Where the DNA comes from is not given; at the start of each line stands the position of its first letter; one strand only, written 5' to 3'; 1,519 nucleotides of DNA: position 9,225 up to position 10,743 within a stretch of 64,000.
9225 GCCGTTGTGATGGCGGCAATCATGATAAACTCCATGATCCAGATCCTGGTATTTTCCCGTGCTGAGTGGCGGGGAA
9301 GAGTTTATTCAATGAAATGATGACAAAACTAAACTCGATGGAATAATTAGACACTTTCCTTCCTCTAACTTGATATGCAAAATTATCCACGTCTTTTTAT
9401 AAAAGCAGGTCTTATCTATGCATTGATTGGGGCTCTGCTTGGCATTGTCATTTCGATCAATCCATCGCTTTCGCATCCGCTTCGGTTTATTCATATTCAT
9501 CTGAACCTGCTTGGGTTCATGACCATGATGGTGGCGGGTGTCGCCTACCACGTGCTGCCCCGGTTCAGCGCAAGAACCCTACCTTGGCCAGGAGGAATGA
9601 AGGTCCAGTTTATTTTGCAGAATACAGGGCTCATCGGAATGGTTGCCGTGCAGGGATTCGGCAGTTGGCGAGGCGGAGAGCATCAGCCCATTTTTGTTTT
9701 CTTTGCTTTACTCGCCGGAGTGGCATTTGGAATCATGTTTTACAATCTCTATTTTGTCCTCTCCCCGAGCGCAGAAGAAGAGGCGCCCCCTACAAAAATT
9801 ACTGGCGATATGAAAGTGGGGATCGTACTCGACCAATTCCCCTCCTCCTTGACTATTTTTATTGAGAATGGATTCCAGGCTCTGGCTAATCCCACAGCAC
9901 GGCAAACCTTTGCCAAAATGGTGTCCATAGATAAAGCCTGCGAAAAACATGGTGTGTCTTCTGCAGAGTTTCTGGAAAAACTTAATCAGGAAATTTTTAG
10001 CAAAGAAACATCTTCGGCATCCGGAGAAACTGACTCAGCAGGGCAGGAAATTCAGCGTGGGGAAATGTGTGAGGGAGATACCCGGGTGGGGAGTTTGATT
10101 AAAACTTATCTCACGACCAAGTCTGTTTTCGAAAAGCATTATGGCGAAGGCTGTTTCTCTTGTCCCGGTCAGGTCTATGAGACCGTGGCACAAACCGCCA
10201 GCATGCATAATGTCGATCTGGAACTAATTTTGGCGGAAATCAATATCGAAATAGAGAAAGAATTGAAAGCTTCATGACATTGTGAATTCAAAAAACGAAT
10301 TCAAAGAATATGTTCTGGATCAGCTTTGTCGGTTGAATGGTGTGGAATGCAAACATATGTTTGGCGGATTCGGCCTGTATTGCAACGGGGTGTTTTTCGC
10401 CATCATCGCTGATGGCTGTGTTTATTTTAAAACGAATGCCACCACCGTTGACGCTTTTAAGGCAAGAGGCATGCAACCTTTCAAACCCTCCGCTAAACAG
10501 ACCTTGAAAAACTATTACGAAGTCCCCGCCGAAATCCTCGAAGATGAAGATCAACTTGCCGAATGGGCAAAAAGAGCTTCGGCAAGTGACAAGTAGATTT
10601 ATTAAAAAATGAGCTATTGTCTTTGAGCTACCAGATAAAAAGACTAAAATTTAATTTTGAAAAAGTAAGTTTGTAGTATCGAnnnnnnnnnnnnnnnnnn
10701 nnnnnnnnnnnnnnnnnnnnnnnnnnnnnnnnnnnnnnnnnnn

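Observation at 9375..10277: Four-TM protein with a cytochrome-oxidase helix-X histidine motif fused to tandem DUF1858 domains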

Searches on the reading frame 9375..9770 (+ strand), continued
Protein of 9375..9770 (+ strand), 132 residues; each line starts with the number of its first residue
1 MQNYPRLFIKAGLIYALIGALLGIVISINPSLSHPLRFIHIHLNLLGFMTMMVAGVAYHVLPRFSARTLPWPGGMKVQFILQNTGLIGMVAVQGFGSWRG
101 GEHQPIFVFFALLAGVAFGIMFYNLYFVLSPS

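Call 59: search_protein_families(library=ncbifam, proteins=[L084:2818-3894:+, L084:5234-5995:+, L090:4718-5977:-, L090:6611-7900:-, L090:8479-9096:+, L090:2917-4455:+, L071:6494-6730:+, L071:5657-5881:+, L087:4357-5658:+], max_evalue=0.0001)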
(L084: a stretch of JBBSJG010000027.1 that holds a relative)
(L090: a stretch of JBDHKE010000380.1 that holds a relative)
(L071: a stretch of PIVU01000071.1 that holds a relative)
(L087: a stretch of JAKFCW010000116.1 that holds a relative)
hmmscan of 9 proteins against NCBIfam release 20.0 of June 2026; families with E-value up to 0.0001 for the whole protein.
L084:2818-3894:+ (359 aa): 4 families
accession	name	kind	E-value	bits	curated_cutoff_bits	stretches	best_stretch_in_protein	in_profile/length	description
TIGR02376.1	Cu_nitrite_red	equivalog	2.3e-106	355.8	296.3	1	52-351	7-321/326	copper-containing nitrite reductase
TIGR01480.1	copper_res_A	subfamily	3.9e-09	35.5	478.95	1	72-208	45-181/593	copper resistance system multicopper oxidase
TIGR03388.1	ascorbase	equivalog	5.8e-06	25.2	614.8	1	88-214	16-148/542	L-ascorbate oxidase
TIGR03389.1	laccase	equivalog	7.5e-06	25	558.9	0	93-269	23-208/539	laccase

L084:5234-5995:+ (254 aa): 4 families
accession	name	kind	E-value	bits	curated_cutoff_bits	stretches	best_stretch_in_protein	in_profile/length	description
NF041186.1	SenA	equivalog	4.5e-12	46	420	1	107-195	269-319/382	selenoneine synthase SenA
TIGR03440.2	egtB_TIGR03440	equivalog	5.6e-10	38.9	360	1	108-195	273-349/413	ergothioneine biosynthesis protein EgtB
TIGR03525.2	GldK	equivalog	5.7e-06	25.9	350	0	129-252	257-405/408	T9SS ring complex lipoprotein PorK/GldK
NF051459.1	pyoverdine_PvdO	equivalog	5.9e-06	25.6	500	1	171-251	192-277/280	dihydropyoverdine dehydrogenase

L090:4718-5977:- (420 aa): 0 families

L090:6611-7900:- (430 aa): 5 families
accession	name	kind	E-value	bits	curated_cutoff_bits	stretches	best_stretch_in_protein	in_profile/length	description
NF052343.1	hydrazine_HDH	equivalog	5.3e-28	97.7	900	1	38-239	117-309/564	hydrazine dehydrogenase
TIGR03508.1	decahem_SO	subfamily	5.9e-13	48.9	192.2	1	25-115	58-144/258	DmsE family decaheme c-type cytochrome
NF041028.1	decahem_GSU2203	exception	8.4e-07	28.5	325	1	35-107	99-166/317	GSU2203 family decaheme c-type cytochrome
NF041198.1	UshA_like_PCGU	equivalog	1.1e-05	24.3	275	0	85-190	404-510/519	UshA-like (seleno)protein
TIGR01905.1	paired_CXXCH_1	subfamily_domain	6.4e-05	22.8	25.2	0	66-99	8-39/41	doubled CXXCH domain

L090:8479-9096:+ (206 aa): 10 families
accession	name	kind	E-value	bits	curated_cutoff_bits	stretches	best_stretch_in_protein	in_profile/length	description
TIGR02937.1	sigma70-ECF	superfamily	3.9e-16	59.1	42.9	1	55-194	42-163/165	sigma-70 family RNA polymerase sigma factor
NF009166.1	PRK12513.1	equivalog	1.3e-13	51.1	206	1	61-200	67-190/193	RNA polymerase sigma factor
TIGR02952.1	Sig70_famx2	equivalog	3e-10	40.3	206.45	1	53-174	50-149/170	ECF subfamily RNA polymerase sigma factor, BldN family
NF007227.0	PRK09645.1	subfamily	6.1e-10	39.3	202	1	61-103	59-101/177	sigma-70 family RNA polymerase sigma factor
TIGR02479.1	FliA_WhiG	subfamily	1.3e-06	28.3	189.6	1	120-174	148-202/224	FliA/WhiG family RNA polymerase sigma factor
TIGR02985.1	Sig70_bacteroi1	subfamily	2.6e-06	27.8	126.4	1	62-196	47-162/162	RNA polymerase sigma-70 factor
TIGR02984.1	Sig-70_plancto1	subfamily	2.7e-06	27.1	183.75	1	54-196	51-188/189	RNA polymerase sigma-70 factor, Planctomycetaceae-specific subfamily 1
TIGR02989.1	Sig-70_gvs1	subfamily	2.9e-06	27.3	124.55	1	101-193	70-155/158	RNA polymerase sigma-70 factor, Rhodopirellula/Verrucomicrobium family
NF009172.0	PRK12519.1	subfamily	3.3e-05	23.5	222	0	48-198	59-191/194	RNA polymerase sigma factor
NF008888.0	PRK11922.1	equivalog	8.8e-05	22.2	204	0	53-176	69-177/231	RNA polymerase sigma factor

L090:2917-4455:+ (513 aa): 4 families
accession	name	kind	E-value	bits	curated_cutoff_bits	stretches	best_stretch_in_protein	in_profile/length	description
TIGR04247.1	NosD_copper_fam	subfamily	1.9e-132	441.4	300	1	114-486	3-377/377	nitrous oxide reductase family maturation protein NosD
TIGR03804.1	para_beta_helix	repeat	8.3e-23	79.8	19.45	1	190-227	2-39/44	parallel beta-helix repeat protein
TIGR03805.1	beta_helix_1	subfamily_domain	7.8e-11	41.6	141.5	1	114-281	3-173/314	parallel beta-helix domain-containing protein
NF047854.1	LIC10774_subfam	equivalog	1.7e-07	30.5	380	0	89-265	61-249/358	LIC10774/LIC10365 family surface protein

L071:6494-6730:+ (79 aa): 1 family
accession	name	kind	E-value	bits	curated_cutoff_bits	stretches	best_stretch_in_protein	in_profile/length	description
TIGR03980.1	prismane_assoc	subfamily_domain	2.4e-09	37.1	44.95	1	13-71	1-58/58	hybrid cluster protein-associated redox disulfide domain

L071:5657-5881:+ (75 aa): 3 families
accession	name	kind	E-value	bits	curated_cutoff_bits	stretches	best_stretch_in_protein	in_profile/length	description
TIGR02000.1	NifU_proper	equivalog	6.6e-18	65.1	273.3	1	4-72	222-288/290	Fe-S cluster assembly protein NifU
TIGR03341.1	YhgI_GntY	equivalog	3.6e-16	59.5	269.35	1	2-73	106-178/190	Fe-S biogenesis protein NfuA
NF008392.0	PRK11190.1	equivalog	4.9e-12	46.2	268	1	2-74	107-181/192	Fe-S biogenesis protein NfuA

L087:4357-5658:+ (434 aa): 0 families

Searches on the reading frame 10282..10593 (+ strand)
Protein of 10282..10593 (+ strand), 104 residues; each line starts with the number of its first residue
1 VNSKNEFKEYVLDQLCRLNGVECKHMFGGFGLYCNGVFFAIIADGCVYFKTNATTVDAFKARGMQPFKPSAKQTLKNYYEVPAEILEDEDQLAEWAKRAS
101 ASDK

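Call 16: search_protein_families(library=pfam, proteins=[window:10282-10593:+], max_evalue=0.001)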
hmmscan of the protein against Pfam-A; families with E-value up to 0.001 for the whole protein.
window:10282-10593:+ (104 aa): 1 family
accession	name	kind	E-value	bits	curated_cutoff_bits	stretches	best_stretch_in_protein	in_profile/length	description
PF04993.18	TfoX_N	-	2.2e-29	101.9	30.1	1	13-100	1-88/91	TfoX N-terminal domain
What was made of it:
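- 10282..10596 (+): Downstream TfoX_N-domain protein, starting 4 nt after the stop codon; frequent neighbour in Nitrospinota. Pfam PF04993 E=2e-29 (call 16).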

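Call 41: search_protein_families(library=ncbifam, proteins=[window:10282-10593:+], max_evalue=0.001)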
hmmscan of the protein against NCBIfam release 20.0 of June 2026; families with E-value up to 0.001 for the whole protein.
window:10282-10593:+ (104 aa): 0 families
